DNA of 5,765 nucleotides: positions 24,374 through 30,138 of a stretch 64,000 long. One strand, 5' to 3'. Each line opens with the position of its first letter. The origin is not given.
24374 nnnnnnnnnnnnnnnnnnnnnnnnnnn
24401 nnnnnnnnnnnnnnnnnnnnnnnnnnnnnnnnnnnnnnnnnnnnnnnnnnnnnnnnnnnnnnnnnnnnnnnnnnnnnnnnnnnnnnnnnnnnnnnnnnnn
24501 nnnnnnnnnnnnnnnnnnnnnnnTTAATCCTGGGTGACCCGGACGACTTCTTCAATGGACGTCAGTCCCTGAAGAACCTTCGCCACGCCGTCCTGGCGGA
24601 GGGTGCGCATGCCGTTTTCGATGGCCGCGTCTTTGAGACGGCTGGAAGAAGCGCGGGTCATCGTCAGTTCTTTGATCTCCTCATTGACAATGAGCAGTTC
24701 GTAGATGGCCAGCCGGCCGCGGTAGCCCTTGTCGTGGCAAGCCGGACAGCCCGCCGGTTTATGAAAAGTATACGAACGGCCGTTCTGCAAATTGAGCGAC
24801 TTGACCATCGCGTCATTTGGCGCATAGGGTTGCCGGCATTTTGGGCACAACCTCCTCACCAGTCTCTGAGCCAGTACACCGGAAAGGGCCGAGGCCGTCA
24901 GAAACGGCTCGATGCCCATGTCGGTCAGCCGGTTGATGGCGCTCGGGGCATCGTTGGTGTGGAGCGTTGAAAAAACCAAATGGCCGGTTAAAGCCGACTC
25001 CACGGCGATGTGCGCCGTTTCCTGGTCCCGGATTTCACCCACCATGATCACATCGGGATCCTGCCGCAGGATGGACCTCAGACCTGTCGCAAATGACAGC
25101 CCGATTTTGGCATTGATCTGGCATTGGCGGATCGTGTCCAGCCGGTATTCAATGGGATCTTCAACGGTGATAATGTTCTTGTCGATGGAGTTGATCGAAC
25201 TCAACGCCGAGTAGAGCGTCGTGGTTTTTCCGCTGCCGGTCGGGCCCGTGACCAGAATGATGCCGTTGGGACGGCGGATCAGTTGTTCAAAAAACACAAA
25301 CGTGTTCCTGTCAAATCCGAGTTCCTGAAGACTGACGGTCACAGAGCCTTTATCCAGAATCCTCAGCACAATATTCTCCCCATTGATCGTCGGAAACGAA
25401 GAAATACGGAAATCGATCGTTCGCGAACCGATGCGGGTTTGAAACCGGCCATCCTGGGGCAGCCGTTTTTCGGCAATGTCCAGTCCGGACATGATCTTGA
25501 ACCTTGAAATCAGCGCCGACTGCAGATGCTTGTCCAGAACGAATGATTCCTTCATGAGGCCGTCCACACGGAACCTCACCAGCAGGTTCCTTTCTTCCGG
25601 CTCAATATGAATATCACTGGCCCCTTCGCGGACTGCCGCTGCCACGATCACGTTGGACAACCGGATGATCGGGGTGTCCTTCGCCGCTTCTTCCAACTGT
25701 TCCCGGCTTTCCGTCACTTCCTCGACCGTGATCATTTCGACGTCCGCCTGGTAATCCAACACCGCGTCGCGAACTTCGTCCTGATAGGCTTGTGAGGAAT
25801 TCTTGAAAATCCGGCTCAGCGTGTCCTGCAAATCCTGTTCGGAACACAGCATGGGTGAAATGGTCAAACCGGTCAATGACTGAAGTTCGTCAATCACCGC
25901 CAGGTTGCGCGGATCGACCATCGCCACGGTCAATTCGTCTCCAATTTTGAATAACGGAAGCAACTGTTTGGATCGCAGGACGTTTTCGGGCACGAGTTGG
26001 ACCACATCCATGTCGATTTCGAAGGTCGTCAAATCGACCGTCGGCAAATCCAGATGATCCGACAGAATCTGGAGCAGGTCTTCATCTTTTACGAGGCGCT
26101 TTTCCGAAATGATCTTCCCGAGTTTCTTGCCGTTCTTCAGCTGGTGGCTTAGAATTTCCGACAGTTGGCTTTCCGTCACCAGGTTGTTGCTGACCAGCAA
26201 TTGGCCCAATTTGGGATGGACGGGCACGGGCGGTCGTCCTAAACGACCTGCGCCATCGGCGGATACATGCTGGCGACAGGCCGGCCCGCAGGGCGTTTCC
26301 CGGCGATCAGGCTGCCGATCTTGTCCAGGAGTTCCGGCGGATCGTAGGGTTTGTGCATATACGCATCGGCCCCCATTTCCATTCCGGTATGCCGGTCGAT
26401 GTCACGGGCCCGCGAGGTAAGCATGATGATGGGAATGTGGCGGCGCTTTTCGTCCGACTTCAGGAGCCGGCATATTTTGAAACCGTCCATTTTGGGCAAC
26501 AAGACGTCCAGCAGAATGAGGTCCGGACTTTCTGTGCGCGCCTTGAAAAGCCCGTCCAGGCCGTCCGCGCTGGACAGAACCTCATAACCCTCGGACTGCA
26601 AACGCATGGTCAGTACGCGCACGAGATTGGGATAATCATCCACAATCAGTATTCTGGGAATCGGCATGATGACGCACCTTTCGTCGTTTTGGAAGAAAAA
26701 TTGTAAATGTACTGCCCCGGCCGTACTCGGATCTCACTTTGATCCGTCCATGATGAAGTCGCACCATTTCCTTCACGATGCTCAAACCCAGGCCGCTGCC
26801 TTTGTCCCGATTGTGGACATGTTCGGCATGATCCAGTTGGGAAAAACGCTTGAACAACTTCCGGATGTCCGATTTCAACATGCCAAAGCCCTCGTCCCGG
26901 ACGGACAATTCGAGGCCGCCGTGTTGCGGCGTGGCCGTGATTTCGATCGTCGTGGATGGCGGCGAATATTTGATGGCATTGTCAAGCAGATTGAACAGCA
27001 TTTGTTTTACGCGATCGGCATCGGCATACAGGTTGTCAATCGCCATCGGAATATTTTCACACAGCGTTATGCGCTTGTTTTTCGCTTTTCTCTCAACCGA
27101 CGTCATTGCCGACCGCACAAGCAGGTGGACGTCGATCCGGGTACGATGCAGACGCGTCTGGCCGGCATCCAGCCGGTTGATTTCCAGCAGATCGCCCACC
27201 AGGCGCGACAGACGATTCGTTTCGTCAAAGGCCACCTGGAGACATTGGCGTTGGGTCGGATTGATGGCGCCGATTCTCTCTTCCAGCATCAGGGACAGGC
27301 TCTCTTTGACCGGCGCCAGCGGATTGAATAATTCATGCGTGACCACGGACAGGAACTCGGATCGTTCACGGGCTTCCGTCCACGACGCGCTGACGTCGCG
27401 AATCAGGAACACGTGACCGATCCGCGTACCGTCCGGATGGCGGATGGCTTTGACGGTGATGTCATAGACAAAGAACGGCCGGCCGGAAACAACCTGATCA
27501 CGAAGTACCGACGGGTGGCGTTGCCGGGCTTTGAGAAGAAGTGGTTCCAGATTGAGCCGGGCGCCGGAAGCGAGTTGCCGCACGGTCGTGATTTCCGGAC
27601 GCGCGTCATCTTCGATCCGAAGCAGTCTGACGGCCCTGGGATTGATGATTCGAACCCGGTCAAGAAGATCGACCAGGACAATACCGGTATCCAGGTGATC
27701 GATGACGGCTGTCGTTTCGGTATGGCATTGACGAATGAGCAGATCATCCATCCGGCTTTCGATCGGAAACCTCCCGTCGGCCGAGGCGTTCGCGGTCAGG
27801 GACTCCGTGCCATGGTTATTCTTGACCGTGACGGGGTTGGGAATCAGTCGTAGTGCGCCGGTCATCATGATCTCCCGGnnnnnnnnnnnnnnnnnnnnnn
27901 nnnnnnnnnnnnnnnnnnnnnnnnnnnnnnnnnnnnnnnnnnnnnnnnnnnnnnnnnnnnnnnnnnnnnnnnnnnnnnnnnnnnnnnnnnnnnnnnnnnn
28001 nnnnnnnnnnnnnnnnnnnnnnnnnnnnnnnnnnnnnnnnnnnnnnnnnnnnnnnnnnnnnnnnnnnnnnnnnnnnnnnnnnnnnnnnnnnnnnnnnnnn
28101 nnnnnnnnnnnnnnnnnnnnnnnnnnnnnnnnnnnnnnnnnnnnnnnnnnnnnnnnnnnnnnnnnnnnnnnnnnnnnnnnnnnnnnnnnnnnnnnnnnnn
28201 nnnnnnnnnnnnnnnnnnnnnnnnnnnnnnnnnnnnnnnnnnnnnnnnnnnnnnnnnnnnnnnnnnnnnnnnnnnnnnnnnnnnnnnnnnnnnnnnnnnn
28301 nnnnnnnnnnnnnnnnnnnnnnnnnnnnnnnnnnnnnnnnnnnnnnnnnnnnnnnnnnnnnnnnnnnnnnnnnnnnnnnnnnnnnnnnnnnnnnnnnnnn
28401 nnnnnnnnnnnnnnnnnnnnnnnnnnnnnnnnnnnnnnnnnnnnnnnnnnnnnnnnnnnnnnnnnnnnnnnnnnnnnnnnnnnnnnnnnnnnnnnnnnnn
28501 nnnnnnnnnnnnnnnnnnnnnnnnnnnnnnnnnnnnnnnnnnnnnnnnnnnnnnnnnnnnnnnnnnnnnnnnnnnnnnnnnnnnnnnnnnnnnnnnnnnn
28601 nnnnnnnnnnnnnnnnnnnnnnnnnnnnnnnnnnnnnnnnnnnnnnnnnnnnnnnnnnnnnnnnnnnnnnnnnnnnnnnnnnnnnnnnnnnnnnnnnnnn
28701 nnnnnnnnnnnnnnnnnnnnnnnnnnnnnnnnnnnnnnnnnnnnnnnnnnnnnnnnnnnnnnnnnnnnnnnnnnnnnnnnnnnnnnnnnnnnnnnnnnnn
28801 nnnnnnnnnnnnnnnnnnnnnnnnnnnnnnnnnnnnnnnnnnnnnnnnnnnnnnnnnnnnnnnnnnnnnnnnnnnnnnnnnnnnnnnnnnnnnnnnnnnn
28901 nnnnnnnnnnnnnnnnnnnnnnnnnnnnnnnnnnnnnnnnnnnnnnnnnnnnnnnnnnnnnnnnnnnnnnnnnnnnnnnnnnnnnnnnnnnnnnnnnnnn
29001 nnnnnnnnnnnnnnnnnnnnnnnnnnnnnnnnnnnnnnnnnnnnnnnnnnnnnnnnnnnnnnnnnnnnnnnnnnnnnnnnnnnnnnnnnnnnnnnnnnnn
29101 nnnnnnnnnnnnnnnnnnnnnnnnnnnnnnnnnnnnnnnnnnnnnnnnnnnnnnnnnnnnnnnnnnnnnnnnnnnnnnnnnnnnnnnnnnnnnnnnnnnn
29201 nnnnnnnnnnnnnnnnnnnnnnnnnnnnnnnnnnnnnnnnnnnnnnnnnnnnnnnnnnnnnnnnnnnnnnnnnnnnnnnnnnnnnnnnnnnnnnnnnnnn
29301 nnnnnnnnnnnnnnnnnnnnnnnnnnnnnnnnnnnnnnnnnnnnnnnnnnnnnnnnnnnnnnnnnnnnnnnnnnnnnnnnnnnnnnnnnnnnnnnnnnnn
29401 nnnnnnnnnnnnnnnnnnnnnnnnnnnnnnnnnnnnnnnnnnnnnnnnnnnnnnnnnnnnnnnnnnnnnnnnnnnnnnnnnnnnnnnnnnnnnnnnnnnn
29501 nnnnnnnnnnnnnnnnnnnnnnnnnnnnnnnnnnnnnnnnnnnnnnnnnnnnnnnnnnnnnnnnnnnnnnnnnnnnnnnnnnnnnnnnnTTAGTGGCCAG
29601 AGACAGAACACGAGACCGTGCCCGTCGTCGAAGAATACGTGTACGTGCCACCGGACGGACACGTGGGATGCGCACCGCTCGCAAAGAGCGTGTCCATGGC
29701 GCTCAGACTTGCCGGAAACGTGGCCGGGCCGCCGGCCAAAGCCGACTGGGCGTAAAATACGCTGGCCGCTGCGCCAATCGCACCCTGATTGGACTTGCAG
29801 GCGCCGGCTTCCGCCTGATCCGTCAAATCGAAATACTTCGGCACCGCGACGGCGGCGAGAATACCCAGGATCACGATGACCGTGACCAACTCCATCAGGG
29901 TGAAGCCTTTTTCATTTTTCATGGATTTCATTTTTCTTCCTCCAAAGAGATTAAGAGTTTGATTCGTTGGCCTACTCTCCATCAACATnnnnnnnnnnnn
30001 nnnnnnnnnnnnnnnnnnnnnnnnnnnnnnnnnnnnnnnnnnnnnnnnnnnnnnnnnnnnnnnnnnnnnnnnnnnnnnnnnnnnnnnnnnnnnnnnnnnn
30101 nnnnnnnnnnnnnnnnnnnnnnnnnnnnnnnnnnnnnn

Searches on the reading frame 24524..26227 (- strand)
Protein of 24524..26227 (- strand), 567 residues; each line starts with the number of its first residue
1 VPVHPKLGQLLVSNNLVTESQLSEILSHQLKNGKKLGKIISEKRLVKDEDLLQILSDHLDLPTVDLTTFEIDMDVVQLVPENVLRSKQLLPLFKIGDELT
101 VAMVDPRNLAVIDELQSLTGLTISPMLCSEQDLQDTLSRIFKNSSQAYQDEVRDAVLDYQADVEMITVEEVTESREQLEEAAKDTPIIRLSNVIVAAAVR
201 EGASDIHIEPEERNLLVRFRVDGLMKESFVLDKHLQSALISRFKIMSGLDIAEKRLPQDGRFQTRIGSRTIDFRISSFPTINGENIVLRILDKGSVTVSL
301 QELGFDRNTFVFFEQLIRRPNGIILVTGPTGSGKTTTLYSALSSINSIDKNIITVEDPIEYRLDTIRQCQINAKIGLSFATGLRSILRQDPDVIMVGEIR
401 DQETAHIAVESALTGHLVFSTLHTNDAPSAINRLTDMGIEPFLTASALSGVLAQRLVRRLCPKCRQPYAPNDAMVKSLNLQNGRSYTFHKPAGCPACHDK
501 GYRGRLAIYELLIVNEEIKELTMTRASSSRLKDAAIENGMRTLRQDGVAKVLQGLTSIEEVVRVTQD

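Call 7: search_protein_families(library=pfam, proteins=[window:24524-26227:-], max_evalue=0.01)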
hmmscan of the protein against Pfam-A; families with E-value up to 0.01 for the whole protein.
window:24524-26227:- (567 aa): 7 families
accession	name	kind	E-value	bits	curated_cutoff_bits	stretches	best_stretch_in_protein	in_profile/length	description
PF00437.27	T2SSE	-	2.3e-141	471.2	24.9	1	181-563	2-370/370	Type II/IV secretion system protein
PF05157.20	MshEN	-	2.5e-22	79.1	23.1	1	59-144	1-87/90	MshEN domain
PF13401.12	AAA_22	-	4.5e-05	24.2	27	1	320-358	4-42/130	AAA domain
PF25199.1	nSTAND_NTPase5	-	6.7e-05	23.2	34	1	318-369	38-90/145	Novel STAND NTPase 5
PF13555.12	AAA_29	-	0.005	17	27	1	315-338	16-39/61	P-loop containing region of AAA domain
PF13191.12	AAA_16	-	0.0051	17.8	32.6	0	319-347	23-50/167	AAA ATPase domain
PF01637.24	ATPase_2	-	0.0071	16.6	33.2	0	318-367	17-66/225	ATPase domain predominantly from Archaea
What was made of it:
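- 24524..26227 (-): PilB/GspE-type extension ATPase with an N-terminal MshEN module. T2SSE at E 2.3e-141 and PF05157 MshEN at E 2.5e-22 (call 7).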

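Call 8: search_protein_families(library=ncbifam, proteins=[window:24524-26227:-], max_evalue=0.01)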
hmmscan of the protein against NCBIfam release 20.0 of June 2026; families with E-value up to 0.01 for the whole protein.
window:24524-26227:- (567 aa): 24 families
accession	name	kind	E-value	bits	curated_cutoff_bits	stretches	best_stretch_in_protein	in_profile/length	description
TIGR02538.1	type_IV_pilB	equivalog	2.7e-191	637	675.65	1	6-567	1-564/564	type IV-A pilus assembly ATPase PilB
TIGR02533.1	type_II_gspE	equivalog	3.6e-190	632.8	630.25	1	78-565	3-486/486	type II secretion system ATPase GspE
NF053534.1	T4PilAsmATPsTfpB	equivalog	2.8e-145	485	850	1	35-565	52-582/584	type IV pilus assembly ATPase TfpB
NF007755.0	PRK10436.1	equivalog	4.3e-137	457.6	617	1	96-565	26-459/465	type II secretion system protein GspE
NF041000.1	ATPase_ComGA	equivalog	2.6e-80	269.3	300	1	194-458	3-266/267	competence type IV pilus ATPase ComGA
TIGR01420.1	pilT_fam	subfamily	3.4e-56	190.9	319.1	1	194-459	5-270/343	PilT/PilU family type 4a pilus ATPase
TIGR02525.1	plasmid_TraJ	equivalog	1.2e-26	93.6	368.3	1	287-437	121-272/372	plasmid transfer ATPase TraJ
TIGR02524.1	dot_icm_DotB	equivalog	6e-23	81.6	463.3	1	318-435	131-257/358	Dot/Icm type IV secretion system ATPase DotB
NF058587.1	archaellum_moto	equivalog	2e-17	63.1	550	1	324-440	278-399/527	archaellum flagellar ATPase motor FlaI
TIGR02788.1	VirB11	equivalog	3e-15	56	249.95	1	299-438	123-266/308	P-type DNA transfer ATPase VirB11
TIGR03819.1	heli_sec_ATPase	hypoth_equivalog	1.1e-14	54.4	373.15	1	204-453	65-316/340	TadA family conjugal transfer-associated ATPase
TIGR02782.1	TrbB_P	equivalog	2e-14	53.6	304.55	1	324-437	139-255/303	P-type conjugative transfer ATPase TrbB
NF053729.1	c-di-GMP_motif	domain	9.9e-13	47.7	38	1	6-57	1-52/53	cyclic di-GMP-binding domain-containing protein, MshE-related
NF012033.0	PRK15489.1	equivalog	3.4e-12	45.3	537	1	5-198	491-679/703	glycosyl transferase family protein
NF010469.0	PRK13894.1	subfamily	9.5e-12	44.9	508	1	323-435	151-265/320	conjugal transfer ATPase TrbB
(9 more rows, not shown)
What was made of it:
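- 24524..26227 (-): TIGR02533 scores 632.8 (cutoff 630.25); TIGR02538 scores 637 (cutoff 675.65) (call 8).
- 26054..26212 (-): 53-residue MshE-type c-di-GMP-binding motif of PilB (residues 6-58). NF053729 at 47.7 bits against a cutoff of 38 (call 8).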

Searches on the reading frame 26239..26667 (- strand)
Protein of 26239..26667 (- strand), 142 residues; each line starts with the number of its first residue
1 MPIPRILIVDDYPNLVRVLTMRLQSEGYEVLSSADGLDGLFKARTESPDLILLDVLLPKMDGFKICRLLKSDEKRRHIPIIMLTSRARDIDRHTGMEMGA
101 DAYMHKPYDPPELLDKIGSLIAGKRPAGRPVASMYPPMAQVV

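Call 29: search_protein_families(library=pfam, proteins=[window:26239-26667:-], max_evalue=0.01)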
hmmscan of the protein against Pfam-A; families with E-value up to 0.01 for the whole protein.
window:26239-26667:- (142 aa): 1 family
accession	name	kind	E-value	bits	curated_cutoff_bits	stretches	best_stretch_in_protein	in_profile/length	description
PF00072.30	Response_reg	-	3.1e-26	92.2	30.2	1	6-117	1-110/111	Response regulator receiver domain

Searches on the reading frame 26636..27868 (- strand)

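Call 29: search_protein_families(library=pfam, proteins=[window:26636-27868:-], max_evalue=0.01)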
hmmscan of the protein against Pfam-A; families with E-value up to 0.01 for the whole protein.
window:26636-27868:- (410 aa): 4 families
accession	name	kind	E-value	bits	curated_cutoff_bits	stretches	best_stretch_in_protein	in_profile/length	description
PF02518.31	HATPase_c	-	1.2e-29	103.4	26.4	1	283-395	2-110/111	Histidine kinase-, DNA gyrase B-, and HSP90-like ATPase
PF00512.31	HisKA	-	2.9e-13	50.1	26.9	1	169-236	2-66/66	His Kinase A (phospho-acceptor) domain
PF13589.12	HATPase_c_3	-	3.7e-05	24.2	25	1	290-362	6-77/137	Histidine kinase-, DNA gyrase B-, and HSP90-like ATPase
PF13581.12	HATPase_c_2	-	0.0017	18.8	27.4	1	294-370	39-110/127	Histidine kinase-like ATPase domain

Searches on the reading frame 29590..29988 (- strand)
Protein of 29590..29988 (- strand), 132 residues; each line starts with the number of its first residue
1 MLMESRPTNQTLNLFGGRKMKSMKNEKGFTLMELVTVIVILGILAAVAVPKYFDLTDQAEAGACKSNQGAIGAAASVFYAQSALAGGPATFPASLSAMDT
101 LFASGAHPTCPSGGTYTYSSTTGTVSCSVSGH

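Call 29: search_protein_families(library=pfam, proteins=[window:29590-29988:-], max_evalue=0.01)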
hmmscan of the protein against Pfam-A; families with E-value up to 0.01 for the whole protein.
window:29590-29988:- (132 aa): 1 family
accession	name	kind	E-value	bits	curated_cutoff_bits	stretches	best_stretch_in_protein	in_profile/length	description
PF07963.17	N_methyl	-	2.1e-08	33.8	21.2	1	23-48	1-26/27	Prokaryotic N-terminal methylation motif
